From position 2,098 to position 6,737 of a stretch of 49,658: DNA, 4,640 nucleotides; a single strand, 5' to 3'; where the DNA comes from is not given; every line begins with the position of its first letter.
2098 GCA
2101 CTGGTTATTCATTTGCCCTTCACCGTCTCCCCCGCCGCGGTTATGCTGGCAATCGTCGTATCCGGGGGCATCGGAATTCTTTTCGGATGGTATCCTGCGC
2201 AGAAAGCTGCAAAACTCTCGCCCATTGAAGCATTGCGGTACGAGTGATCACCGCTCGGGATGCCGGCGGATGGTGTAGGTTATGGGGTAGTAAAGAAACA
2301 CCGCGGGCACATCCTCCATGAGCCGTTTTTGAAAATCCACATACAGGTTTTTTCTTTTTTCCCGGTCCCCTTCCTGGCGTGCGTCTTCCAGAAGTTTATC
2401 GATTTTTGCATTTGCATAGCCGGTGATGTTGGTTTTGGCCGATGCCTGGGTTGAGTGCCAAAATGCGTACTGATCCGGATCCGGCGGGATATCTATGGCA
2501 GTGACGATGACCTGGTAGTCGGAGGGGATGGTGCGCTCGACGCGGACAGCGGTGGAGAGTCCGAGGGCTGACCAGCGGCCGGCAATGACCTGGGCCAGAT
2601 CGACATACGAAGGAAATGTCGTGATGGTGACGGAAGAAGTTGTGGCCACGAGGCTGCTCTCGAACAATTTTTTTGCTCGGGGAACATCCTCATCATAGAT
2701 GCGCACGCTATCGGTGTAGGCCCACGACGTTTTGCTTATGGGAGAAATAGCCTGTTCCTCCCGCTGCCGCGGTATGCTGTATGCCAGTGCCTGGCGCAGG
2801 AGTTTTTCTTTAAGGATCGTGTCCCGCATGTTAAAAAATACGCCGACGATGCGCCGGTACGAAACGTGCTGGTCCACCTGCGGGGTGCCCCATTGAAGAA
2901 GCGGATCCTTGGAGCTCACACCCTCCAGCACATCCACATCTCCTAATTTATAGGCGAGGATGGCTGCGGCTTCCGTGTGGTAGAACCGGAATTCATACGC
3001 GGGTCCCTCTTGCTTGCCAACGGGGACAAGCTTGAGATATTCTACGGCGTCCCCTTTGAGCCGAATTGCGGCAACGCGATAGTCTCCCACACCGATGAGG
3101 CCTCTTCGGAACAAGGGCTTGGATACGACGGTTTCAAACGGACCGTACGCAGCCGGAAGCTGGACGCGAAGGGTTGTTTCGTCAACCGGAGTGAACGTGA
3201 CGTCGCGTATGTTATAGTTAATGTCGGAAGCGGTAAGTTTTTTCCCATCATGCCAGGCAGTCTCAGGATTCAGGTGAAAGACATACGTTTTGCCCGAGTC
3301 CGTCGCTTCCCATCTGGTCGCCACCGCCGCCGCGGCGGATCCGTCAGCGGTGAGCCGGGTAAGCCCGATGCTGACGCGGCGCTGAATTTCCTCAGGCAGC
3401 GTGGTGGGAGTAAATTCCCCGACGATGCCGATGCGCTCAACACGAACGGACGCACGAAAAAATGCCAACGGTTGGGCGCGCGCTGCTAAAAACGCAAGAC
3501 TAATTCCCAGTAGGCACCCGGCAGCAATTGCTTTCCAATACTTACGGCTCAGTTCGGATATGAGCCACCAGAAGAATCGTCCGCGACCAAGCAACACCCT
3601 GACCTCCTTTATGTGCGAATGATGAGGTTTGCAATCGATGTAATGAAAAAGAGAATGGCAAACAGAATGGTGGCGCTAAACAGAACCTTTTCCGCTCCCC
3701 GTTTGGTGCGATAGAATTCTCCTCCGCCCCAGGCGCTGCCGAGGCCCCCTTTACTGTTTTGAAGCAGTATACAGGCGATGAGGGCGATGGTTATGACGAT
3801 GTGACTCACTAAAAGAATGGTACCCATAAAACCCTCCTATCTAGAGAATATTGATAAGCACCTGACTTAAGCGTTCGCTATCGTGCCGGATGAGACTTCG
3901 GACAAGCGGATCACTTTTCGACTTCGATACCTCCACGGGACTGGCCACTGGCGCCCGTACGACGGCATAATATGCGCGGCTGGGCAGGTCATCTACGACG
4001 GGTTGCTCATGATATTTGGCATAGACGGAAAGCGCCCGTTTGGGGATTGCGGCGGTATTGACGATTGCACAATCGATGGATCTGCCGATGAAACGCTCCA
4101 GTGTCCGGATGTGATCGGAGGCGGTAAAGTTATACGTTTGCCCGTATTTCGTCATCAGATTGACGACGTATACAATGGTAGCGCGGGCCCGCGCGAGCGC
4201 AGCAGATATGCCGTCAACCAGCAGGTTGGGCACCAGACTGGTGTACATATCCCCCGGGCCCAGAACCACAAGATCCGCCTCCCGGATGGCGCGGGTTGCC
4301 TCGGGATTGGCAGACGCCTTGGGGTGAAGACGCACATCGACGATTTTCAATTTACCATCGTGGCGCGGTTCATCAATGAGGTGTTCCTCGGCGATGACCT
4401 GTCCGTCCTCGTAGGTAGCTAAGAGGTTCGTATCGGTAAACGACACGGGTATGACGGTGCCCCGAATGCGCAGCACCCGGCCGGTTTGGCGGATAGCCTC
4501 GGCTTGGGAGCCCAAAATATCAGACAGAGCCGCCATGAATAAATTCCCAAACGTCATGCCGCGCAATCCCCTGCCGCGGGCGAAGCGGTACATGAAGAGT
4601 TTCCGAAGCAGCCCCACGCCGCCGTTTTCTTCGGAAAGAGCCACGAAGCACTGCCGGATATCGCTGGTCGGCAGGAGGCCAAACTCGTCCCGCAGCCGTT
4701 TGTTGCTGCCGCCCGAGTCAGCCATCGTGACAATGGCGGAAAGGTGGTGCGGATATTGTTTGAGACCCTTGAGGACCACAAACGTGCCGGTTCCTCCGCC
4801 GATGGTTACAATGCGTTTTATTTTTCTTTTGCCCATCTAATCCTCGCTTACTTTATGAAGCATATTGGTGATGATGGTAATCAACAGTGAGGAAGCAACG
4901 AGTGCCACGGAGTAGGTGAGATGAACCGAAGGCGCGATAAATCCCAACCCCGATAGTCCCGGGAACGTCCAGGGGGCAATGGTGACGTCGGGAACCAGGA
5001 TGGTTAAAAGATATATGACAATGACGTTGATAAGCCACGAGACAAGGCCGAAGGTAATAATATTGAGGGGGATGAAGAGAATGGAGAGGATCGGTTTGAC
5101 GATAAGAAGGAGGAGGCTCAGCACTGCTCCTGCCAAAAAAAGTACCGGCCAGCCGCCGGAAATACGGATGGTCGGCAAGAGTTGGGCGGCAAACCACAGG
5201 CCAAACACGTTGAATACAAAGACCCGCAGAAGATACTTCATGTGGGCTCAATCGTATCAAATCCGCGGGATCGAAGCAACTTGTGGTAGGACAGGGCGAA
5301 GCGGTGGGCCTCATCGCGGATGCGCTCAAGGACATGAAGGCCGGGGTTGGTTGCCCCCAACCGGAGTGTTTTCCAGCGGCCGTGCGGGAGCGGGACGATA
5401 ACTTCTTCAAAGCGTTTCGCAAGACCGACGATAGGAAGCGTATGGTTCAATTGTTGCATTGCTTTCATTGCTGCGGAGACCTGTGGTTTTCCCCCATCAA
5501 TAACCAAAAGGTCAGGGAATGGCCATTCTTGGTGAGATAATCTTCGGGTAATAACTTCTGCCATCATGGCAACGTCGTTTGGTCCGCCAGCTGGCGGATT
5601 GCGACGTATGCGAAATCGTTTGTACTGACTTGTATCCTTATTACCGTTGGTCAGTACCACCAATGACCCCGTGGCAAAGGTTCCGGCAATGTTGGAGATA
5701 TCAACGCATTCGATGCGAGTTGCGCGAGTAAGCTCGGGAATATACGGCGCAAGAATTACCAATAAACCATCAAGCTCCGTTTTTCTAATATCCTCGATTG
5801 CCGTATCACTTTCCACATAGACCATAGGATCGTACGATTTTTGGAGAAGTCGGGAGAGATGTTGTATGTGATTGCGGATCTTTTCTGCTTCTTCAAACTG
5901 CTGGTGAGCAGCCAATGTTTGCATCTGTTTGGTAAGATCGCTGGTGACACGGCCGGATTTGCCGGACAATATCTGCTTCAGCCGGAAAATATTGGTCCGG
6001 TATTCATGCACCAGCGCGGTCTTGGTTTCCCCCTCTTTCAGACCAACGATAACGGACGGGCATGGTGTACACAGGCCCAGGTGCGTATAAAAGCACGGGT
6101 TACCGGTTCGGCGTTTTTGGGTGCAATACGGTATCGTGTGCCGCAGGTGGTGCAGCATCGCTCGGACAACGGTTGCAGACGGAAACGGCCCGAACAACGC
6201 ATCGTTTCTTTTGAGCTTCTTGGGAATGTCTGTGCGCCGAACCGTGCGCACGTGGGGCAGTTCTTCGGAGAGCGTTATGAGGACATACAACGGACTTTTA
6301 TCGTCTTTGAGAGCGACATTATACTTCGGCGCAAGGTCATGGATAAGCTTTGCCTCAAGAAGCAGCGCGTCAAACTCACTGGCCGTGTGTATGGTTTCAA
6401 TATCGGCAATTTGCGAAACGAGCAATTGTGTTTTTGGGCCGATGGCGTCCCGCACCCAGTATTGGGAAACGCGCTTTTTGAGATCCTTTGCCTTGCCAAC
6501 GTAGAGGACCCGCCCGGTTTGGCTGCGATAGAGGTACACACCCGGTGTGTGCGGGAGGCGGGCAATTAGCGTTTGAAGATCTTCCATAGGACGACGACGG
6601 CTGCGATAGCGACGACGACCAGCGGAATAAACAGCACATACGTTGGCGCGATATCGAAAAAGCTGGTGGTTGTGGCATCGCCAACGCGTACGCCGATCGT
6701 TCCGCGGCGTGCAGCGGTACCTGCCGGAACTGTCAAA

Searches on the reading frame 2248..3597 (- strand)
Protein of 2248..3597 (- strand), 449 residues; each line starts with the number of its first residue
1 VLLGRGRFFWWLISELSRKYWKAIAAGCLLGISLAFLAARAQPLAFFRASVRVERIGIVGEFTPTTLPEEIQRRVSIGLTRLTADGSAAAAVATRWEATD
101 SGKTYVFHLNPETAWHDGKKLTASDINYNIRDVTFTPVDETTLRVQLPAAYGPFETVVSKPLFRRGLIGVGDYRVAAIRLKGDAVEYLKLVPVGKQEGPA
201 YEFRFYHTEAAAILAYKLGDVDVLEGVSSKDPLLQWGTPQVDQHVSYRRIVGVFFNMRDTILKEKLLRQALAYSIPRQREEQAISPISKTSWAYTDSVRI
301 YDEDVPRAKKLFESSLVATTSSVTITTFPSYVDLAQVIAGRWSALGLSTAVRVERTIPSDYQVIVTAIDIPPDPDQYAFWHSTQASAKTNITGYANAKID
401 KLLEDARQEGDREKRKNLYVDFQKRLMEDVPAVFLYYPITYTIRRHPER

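Call 35: search_protein_families(library=pfam, proteins=[window:2248-3597:-], max_evalue=0.00001)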
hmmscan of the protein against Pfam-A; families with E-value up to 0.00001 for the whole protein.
window:2248-3597:- (449 aa): 1 family
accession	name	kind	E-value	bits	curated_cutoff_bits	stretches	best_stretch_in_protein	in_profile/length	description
PF00496.27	SBP_bac_5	-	4.3e-26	92.3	32.4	1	91-383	5-361/368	Bacterial extracellular solute-binding proteins, family 5 Middle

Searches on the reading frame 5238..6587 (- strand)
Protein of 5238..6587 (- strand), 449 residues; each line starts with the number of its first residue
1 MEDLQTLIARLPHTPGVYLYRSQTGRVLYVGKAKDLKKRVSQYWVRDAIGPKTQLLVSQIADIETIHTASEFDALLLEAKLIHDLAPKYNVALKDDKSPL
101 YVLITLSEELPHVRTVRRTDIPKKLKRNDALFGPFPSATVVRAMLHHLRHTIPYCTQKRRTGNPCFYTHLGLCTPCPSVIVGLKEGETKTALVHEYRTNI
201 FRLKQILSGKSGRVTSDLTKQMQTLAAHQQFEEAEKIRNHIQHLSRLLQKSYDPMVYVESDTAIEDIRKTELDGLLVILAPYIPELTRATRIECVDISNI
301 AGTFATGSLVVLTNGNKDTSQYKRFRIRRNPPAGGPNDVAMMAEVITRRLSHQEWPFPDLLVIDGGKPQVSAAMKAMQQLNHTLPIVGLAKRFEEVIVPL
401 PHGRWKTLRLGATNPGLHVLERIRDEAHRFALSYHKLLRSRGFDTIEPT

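Call 35: search_protein_families(library=pfam, proteins=[window:5238-6587:-], max_evalue=0.00001)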
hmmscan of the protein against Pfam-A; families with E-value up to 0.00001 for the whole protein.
window:5238-6587:- (449 aa): 3 families
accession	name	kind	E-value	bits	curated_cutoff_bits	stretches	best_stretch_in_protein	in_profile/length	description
PF08459.17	UvrC_RNaseH_dom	-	8.4e-43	146.4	22.3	1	289-431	10-158/159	UvrC RNAse H endonuclease domain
PF01541.30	GIY-YIG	-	1.1e-07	32.5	22.6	1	16-90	3-78/78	GIY-YIG catalytic domain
PF02151.25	UVR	-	3.2e-06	27.1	21.5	1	214-245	3-34/36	UvrB/uvrC motif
